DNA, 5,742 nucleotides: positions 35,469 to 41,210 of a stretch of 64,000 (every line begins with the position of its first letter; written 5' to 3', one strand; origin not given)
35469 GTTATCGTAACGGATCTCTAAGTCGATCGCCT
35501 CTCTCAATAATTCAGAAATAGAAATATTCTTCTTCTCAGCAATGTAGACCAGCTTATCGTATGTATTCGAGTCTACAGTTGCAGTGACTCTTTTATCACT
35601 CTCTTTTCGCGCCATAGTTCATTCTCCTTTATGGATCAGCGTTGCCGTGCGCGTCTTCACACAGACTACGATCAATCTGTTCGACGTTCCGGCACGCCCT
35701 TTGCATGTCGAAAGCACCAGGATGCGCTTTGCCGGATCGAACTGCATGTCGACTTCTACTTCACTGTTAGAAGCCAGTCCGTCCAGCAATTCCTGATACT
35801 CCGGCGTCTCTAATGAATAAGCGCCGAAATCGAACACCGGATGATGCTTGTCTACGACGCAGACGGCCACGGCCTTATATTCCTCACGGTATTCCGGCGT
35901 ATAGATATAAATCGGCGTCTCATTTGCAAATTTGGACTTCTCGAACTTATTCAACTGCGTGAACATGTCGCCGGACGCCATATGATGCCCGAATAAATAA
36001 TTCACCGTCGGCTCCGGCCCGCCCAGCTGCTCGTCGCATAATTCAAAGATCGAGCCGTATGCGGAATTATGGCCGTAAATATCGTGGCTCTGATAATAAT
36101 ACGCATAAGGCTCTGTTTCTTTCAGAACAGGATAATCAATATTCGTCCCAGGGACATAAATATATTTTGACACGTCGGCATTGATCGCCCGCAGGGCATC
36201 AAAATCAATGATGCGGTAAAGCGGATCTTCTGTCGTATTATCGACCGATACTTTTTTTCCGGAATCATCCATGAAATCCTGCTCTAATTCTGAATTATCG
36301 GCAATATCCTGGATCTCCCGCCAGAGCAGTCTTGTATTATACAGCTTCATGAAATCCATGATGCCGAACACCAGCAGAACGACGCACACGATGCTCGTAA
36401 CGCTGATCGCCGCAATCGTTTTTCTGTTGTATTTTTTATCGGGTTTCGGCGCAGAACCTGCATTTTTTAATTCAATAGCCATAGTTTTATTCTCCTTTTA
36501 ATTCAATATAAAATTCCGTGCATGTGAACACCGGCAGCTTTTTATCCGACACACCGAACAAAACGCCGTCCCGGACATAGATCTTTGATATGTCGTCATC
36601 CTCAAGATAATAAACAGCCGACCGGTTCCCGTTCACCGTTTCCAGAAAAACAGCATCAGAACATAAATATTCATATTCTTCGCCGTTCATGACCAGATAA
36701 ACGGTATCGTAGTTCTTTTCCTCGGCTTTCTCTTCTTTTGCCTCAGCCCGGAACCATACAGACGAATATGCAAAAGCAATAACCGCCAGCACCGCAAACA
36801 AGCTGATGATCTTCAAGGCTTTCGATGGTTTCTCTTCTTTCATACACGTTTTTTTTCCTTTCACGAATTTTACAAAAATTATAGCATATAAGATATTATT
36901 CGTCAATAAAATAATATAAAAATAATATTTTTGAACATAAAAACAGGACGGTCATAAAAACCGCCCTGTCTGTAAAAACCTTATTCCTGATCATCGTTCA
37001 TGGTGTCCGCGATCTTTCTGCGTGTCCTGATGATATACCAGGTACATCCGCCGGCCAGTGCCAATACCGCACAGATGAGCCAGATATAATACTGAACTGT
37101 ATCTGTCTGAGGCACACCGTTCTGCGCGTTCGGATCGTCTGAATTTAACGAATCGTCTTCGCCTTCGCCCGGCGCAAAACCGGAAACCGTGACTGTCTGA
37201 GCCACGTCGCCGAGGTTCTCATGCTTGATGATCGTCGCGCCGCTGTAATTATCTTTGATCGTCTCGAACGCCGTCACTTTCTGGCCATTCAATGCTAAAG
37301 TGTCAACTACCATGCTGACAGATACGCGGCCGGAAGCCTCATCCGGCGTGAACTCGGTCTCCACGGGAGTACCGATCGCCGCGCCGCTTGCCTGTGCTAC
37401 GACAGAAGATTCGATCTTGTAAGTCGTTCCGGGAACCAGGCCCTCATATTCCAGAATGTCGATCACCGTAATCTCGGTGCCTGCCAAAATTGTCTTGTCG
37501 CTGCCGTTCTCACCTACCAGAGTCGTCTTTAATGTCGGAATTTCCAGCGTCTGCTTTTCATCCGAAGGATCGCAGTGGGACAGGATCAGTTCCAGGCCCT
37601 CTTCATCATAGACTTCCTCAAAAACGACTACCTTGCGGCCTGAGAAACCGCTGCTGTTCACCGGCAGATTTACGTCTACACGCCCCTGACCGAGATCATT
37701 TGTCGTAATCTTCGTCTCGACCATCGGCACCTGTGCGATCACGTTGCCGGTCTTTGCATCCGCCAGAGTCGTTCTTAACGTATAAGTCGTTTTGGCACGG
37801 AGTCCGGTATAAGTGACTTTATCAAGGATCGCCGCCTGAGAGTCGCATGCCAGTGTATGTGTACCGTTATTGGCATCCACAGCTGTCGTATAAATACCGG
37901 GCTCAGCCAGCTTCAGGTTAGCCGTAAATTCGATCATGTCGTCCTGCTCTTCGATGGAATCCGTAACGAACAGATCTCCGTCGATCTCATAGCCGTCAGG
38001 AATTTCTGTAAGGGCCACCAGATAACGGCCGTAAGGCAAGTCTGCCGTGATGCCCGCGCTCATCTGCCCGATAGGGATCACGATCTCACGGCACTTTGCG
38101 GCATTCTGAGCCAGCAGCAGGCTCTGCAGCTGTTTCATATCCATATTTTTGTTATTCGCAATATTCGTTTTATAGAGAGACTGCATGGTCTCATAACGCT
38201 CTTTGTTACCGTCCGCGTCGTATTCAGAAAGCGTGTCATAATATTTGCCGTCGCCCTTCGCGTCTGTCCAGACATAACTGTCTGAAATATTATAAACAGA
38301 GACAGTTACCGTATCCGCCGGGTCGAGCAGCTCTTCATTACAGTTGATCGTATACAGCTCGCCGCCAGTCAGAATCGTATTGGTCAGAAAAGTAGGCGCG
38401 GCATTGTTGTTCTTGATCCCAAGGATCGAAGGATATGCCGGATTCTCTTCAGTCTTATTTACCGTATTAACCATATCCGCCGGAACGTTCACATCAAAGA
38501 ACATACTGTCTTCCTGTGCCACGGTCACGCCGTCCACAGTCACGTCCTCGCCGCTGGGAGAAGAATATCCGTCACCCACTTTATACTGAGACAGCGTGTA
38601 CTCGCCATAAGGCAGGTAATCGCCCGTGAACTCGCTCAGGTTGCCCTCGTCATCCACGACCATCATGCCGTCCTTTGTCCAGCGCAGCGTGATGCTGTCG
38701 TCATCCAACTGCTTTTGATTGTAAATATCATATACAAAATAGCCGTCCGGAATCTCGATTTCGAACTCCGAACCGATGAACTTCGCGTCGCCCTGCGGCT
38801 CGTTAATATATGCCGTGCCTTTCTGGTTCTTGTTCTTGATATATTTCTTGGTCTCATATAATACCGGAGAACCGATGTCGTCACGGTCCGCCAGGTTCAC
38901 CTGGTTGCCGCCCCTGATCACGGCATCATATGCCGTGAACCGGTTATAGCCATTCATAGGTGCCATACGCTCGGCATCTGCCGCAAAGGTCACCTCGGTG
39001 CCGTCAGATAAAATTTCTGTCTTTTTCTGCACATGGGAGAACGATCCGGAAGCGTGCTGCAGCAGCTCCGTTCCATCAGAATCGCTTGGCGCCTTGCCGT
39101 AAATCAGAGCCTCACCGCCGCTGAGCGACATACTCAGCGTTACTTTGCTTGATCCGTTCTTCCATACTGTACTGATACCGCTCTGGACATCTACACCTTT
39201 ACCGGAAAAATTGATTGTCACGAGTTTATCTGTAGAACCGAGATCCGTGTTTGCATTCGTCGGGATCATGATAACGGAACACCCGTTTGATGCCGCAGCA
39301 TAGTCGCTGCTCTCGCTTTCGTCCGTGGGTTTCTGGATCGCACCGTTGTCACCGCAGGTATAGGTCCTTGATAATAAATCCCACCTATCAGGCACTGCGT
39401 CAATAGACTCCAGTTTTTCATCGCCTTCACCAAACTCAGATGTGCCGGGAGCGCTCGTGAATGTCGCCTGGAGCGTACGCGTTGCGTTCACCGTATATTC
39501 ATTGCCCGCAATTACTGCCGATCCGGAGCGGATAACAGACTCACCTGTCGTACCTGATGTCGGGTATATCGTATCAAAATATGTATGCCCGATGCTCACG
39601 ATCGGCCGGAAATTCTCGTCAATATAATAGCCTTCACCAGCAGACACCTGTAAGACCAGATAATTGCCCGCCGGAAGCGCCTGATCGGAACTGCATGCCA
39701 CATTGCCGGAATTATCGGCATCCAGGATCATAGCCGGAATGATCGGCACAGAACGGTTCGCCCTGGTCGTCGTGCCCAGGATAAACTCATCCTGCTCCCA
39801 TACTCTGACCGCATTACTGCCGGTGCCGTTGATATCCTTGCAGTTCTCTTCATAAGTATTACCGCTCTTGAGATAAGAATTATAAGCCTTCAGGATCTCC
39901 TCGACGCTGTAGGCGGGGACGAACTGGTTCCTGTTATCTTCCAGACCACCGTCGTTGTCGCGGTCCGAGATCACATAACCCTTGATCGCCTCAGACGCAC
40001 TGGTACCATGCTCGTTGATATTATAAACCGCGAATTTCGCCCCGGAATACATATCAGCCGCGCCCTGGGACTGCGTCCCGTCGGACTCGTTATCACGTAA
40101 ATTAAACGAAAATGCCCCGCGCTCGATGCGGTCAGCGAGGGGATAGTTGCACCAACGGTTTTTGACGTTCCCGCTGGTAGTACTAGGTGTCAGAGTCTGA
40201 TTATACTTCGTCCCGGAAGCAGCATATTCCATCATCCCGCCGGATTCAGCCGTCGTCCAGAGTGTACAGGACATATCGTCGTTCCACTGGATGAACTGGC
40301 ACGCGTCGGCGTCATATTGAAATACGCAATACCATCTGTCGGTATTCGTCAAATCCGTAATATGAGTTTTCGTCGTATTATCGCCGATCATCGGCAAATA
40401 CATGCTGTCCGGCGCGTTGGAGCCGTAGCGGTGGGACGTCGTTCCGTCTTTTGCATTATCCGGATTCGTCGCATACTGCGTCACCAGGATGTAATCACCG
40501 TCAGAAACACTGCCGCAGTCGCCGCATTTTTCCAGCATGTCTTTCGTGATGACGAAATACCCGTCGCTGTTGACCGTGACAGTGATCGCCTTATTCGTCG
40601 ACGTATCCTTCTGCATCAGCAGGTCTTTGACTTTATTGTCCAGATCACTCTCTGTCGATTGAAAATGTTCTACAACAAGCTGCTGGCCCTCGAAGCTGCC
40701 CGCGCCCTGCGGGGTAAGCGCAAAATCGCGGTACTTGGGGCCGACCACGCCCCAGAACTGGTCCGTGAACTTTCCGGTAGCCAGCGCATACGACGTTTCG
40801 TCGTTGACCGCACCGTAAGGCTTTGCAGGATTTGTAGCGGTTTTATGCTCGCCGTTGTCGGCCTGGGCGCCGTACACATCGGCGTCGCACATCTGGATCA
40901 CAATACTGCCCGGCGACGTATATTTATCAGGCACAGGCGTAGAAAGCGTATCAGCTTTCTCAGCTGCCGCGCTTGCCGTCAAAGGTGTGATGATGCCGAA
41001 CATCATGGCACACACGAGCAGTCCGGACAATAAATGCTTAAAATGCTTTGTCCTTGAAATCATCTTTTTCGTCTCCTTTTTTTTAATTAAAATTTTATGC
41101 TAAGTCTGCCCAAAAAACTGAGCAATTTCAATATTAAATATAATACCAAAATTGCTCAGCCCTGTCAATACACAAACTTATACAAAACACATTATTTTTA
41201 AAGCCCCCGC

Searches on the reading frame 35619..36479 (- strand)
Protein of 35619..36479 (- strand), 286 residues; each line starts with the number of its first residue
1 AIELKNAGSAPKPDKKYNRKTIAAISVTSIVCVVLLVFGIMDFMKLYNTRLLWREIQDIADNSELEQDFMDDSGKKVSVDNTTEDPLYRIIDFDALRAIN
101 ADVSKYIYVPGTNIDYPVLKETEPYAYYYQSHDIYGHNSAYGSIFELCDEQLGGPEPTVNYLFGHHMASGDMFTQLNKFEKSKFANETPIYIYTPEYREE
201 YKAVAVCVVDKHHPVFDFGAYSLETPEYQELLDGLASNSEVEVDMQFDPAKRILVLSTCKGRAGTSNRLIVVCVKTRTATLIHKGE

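Call 55: search_protein_families(library=pfam, proteins=[window:35619-36479:-], max_evalue=0.0001)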
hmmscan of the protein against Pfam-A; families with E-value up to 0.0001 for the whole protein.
window:35619-36479:- (286 aa): 1 family
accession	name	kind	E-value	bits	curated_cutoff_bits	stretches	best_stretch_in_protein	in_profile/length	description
PF04203.18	Sortase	-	1.2e-09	38.4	26.6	1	107-274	1-123/125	Sortase domain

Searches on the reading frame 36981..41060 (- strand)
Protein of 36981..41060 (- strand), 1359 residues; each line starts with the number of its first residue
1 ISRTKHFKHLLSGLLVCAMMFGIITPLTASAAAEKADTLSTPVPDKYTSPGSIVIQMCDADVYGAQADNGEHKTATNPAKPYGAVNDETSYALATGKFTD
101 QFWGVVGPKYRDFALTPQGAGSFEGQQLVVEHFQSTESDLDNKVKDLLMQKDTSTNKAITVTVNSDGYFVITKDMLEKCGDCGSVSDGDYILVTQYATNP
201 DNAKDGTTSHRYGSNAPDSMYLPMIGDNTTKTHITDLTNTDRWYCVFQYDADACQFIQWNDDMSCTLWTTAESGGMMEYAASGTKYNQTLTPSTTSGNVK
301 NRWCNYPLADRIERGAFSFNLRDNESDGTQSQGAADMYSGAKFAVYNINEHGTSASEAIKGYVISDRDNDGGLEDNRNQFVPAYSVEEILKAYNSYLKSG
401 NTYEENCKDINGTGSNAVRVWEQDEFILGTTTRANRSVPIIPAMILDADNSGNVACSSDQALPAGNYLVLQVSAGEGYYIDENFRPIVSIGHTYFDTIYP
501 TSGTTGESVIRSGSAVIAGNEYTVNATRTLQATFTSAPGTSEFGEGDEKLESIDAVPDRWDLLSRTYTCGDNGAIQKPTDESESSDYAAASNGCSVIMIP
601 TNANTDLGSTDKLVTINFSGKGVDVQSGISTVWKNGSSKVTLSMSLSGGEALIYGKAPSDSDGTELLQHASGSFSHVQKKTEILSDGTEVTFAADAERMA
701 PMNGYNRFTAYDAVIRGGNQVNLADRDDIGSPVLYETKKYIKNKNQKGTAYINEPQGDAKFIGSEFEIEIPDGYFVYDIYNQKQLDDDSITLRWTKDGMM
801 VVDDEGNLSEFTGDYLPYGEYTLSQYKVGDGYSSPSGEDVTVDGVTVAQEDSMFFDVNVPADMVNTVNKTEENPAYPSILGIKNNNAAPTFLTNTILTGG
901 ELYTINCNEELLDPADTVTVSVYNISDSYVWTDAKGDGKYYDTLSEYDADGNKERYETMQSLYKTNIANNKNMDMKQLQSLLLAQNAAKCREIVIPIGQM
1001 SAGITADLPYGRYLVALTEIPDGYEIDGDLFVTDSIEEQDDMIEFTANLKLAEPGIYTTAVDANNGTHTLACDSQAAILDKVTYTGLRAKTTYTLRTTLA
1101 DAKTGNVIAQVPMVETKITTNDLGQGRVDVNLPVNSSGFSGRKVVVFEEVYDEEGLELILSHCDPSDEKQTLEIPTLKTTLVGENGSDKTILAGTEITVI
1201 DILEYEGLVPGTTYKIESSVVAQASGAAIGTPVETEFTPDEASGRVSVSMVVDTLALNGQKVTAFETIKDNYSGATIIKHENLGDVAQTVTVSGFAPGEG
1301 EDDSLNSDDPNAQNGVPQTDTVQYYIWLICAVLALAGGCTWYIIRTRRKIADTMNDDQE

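Call 10: search_protein_families(library=phrogs, proteins=[window:36981-41060:-], max_evalue=0.001)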
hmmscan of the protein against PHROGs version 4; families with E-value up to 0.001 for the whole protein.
window:36981-41060:- (1359 aa): 0 families

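Call 57: search_protein_families(library=pfam, proteins=[window:36981-41060:-], max_evalue=0.0001)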
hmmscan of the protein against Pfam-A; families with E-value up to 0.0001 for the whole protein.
window:36981-41060:- (1359 aa): 1 family
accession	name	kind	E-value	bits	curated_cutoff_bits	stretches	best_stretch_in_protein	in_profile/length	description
PF18202.7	TQ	-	7.4e-44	149.7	23.8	2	1054-1173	1-126/127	T-Q ester bond containing domain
